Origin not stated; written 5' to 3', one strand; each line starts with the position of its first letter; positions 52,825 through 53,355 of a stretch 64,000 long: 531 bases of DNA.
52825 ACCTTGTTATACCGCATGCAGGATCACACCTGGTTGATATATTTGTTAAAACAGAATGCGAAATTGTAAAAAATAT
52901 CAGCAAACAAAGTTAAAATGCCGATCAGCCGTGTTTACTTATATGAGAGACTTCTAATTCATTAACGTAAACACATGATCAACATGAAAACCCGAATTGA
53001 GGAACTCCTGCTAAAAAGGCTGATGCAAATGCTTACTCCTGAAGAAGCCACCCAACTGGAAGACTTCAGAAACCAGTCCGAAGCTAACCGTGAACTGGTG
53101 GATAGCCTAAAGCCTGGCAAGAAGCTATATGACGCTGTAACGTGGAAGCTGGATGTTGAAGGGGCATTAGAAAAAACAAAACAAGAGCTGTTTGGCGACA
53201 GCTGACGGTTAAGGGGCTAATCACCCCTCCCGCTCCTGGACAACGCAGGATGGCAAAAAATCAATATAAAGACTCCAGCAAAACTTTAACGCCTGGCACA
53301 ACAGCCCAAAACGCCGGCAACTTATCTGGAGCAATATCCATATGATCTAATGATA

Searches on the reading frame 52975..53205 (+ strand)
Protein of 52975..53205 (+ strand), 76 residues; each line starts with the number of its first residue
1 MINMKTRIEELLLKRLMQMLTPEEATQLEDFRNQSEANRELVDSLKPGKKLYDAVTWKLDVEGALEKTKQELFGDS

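Call 3: search_protein_families(library=pfam, proteins=[window:52975-53205:+], max_evalue=1)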
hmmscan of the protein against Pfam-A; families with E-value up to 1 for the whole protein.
window:52975-53205:+ (76 aa): 2 families
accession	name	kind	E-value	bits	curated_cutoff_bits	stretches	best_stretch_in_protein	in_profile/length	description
PF20912.2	RPC3_helical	-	0.037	14.9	27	1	13-35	26-48/64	DNA-directed RNA polymerase III subunit RPC3, helical hairpin domain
PF10828.13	DUF2570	-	0.13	12.7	26.6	1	17-49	25-57/108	Protein of unknown function (DUF2570)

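Call 4: search_protein_families(library=phrogs, proteins=[window:52975-53205:+], max_evalue=1)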
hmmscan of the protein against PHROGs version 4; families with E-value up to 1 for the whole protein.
window:52975-53205:+ (76 aa): 0 families

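Call 9: search_protein_families(library=ncbifam, proteins=[window:52975-53205:+], max_evalue=0.1)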
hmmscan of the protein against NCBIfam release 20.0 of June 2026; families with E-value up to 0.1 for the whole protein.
window:52975-53205:+ (76 aa): 0 families

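Call 63: search_dna_similar(query=window:52975-53202:+, collection=plasmids, mode=protein, max_evalue=10, max_rows=30)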
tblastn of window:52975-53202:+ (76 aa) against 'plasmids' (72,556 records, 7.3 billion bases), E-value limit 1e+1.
Records with a match: 1; places in all: 1; records where one place covers at least 80% of the query: 0.
Best place of each record, by identity: <60% 1.
By first word of the organism name: Rhodoferax 1.
By predicted mobility (MOB-suite, as given by PLSDB): mobilizable 1.
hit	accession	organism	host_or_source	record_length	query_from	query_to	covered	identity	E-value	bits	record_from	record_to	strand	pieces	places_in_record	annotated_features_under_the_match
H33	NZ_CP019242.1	Rhodoferax antarcticus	Whole organism,environment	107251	4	48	59%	34.8%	5e+0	32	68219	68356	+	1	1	Tn3 family transposase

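Call 94: search_protein_families(library=padloc, proteins=[window:52975-53205:+], max_evalue=0.1)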
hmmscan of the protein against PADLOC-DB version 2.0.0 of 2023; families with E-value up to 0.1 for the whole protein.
window:52975-53205:+ (76 aa): 0 families
